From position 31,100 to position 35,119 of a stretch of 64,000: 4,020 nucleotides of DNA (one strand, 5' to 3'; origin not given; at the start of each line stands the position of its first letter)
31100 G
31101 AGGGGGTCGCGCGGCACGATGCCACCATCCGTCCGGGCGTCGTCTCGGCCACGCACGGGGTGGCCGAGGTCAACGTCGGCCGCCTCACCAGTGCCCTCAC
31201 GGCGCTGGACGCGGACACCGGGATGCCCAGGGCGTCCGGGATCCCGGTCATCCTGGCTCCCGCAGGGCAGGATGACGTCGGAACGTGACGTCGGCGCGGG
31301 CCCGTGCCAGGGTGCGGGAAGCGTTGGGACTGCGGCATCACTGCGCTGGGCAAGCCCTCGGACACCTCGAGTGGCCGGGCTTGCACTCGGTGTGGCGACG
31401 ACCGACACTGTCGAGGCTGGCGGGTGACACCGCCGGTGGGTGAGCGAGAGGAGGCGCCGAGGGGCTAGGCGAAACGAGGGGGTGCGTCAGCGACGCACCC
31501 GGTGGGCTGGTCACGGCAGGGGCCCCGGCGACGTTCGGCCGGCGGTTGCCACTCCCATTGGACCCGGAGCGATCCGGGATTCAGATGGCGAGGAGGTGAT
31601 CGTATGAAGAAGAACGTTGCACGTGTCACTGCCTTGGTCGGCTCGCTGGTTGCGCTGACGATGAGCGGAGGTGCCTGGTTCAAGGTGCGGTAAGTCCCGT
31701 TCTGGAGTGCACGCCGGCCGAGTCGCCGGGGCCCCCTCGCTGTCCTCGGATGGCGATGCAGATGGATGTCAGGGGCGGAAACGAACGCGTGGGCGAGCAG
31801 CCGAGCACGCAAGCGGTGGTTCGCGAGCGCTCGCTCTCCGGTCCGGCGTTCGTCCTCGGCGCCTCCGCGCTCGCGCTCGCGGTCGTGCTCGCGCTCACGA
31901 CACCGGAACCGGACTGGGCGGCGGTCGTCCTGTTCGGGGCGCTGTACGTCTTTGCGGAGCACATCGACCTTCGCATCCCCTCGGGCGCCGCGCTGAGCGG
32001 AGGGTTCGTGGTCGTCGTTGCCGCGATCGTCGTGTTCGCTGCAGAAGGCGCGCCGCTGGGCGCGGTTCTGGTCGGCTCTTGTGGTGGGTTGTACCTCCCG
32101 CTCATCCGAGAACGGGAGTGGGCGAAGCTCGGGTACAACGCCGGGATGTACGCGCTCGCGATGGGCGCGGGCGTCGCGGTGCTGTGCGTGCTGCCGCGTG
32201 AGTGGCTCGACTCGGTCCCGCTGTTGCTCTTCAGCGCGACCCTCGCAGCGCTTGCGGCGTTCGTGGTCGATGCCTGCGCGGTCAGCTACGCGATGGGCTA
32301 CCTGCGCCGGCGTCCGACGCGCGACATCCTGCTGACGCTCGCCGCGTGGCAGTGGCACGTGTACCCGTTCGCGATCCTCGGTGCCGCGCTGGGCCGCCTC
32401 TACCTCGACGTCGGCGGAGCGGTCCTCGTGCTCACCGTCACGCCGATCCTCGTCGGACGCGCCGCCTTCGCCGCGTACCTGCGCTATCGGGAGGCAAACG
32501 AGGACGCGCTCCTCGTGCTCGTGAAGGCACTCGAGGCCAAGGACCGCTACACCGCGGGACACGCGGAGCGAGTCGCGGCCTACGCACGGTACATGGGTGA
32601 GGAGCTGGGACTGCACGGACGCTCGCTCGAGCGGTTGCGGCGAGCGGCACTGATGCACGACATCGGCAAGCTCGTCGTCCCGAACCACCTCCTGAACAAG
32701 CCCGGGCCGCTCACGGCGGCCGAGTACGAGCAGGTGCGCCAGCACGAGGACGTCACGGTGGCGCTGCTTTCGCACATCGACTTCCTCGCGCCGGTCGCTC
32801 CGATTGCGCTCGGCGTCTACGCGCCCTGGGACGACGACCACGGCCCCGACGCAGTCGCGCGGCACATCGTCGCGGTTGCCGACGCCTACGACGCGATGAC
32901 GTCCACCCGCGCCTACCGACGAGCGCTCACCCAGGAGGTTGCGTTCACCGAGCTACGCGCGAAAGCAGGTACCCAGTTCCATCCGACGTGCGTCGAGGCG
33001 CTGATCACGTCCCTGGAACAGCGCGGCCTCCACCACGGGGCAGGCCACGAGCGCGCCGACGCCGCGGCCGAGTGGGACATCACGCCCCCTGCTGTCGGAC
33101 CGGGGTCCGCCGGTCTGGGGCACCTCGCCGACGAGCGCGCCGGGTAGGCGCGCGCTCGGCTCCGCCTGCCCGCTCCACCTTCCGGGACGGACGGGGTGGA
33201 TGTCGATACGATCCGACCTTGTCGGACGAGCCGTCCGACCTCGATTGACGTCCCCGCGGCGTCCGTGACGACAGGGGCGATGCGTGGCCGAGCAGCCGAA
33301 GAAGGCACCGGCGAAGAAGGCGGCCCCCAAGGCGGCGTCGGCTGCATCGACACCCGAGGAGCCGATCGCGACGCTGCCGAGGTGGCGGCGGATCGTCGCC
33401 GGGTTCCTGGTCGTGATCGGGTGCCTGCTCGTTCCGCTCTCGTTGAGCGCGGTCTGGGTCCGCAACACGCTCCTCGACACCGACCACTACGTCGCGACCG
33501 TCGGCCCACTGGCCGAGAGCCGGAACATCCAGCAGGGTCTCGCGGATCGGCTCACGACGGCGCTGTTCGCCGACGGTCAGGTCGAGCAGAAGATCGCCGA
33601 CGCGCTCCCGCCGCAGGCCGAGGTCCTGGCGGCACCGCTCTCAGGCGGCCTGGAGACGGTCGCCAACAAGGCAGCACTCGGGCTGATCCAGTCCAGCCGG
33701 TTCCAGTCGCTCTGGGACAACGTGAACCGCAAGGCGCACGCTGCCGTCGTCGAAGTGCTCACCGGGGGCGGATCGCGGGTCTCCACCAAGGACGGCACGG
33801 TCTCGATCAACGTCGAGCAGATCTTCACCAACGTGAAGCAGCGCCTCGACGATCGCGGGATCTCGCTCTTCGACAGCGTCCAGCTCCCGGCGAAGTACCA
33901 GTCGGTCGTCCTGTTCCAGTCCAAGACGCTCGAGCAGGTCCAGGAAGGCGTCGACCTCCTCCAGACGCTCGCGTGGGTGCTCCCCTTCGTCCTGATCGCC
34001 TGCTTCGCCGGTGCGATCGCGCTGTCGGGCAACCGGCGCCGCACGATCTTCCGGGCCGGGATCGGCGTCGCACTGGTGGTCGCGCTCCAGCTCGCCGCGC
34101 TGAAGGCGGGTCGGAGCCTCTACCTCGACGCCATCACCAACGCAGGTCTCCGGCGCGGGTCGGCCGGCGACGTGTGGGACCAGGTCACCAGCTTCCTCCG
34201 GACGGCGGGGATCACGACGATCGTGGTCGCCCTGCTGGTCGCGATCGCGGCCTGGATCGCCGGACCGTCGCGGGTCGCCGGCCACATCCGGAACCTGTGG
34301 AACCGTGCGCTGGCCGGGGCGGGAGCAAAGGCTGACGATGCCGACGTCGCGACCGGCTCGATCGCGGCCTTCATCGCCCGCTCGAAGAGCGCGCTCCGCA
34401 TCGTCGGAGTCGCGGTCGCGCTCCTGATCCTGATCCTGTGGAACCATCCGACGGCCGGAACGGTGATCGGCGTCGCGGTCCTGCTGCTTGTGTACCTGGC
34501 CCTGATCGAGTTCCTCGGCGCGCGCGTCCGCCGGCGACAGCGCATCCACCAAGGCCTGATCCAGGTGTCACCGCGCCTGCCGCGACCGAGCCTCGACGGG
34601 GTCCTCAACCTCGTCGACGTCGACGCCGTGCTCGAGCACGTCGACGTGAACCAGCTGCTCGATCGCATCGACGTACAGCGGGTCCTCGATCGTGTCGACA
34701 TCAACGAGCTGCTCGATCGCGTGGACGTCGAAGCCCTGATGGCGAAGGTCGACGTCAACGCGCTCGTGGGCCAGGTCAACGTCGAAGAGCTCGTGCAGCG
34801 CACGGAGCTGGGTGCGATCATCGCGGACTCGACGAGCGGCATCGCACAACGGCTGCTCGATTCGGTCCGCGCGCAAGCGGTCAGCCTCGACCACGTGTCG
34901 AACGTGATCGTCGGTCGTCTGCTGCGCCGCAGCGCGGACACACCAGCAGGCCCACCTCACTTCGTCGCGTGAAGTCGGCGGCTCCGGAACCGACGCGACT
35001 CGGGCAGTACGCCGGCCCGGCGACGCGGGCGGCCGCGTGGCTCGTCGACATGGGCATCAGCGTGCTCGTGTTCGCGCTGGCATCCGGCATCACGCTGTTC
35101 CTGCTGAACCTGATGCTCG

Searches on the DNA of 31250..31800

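Call 55: search_rna_families(source=window, start=31250, end=31800, threshold=evalue, max_evalue=1, show_alignments=1)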
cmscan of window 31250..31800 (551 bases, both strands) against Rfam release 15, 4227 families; matches with E-value up to 1: 0.
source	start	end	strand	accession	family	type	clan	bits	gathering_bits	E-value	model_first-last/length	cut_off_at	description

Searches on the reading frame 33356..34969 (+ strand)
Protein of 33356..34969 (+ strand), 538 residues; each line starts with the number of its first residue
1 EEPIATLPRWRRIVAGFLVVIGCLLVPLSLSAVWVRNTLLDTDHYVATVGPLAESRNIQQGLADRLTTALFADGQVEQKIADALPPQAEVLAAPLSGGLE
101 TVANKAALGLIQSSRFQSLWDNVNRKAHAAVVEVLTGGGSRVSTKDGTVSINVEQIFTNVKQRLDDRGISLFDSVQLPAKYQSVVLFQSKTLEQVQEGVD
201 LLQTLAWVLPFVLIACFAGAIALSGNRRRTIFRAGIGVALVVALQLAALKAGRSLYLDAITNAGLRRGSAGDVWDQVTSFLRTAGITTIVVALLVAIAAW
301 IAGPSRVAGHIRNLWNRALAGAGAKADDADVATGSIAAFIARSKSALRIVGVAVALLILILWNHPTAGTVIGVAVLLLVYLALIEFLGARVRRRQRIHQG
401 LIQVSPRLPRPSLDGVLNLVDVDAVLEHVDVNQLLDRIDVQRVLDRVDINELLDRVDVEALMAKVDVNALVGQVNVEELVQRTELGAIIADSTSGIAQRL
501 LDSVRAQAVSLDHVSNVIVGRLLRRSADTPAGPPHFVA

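Call 23: find_homologous_proteins(query=window:33356-34969:+)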
Query window:33356-34969:+ (538 aa): 341 proteins with E <= 0.001 among 8000 candidates; the best 120 are listed.
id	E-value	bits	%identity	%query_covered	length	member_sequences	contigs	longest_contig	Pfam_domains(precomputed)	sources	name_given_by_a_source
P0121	0.0e+0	1131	100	100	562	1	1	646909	-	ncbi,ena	-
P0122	3.7e-208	710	86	71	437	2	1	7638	-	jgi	jgi:hypothetical protein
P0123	1.2e-201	689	83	72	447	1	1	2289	-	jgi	jgi:hypothetical protein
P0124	1.7e-184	632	73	72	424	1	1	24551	-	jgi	jgi:hypothetical protein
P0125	4.5e-182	624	74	71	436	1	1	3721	-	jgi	jgi:hypothetical protein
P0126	2.6e-181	622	75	72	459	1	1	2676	-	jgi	jgi:hypothetical protein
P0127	5.6e-175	601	72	72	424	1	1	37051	-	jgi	-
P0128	8.3e-172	591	70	72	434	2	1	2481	-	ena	-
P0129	5.6e-171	588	72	72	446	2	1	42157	-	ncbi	-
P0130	9.6e-170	584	69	71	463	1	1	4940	-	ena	-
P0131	3.3e-167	575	70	71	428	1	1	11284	-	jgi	jgi:hypothetical protein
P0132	4.7e-163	562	68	72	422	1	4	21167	-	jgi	jgi:hypothetical protein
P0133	1.8e-162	560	68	72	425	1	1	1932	-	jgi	jgi:hypothetical protein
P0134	1.8e-162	560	68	72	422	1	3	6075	-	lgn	-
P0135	1.1e-161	557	68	72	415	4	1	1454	-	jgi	-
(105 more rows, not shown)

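Call 24: find_encoding_contigs(protein=P0121, flank=10000, max_places=3)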
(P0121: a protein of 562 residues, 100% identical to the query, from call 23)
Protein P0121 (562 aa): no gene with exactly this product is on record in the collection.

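Call 25: find_encoding_contigs(protein=P0129, flank=10000, max_places=3)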
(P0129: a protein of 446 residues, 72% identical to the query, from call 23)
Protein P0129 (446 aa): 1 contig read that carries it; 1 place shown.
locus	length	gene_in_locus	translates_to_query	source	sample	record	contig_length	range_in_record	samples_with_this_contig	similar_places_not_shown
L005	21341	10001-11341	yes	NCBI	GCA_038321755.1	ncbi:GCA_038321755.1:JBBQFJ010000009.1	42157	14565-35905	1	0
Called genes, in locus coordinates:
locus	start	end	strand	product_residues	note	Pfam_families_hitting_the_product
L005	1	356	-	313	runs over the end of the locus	PF19709:DUF6206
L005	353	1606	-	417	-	PF00202:Aminotran_3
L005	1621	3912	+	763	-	PF00884:Sulfatase, PF01663:Phosphodiest (faint)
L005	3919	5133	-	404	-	PF00067:p450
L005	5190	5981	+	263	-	PF00106:adh_short, PF08659:KR, PF13561:adh_short_C2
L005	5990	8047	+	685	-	PF04879:Molybdop_Fe4S4, PF00384:Molybdopterin, PF01568:Molydop_binding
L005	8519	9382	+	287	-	-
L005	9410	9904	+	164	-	PF01966:HD (weak), PF13487:HD_5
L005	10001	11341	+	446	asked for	-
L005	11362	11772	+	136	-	-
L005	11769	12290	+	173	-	PF06271:RDD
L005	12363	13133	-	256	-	PF07885:Ion_trans_2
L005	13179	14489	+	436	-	PF00067:p450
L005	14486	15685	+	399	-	PF04909:Amidohydro_2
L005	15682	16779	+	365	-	-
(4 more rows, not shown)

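Call 26: list_cluster_members(proteins=[P0121, P0001])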
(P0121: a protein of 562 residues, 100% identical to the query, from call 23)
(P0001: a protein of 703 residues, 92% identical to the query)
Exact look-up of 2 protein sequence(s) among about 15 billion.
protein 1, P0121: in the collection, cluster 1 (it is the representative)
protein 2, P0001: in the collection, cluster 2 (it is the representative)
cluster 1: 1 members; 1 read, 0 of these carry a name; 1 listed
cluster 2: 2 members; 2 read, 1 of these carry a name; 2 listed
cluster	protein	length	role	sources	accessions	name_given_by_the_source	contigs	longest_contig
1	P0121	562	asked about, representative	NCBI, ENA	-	-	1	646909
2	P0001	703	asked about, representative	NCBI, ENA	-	-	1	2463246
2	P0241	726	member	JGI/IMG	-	putative drug exporter of the RND superfamily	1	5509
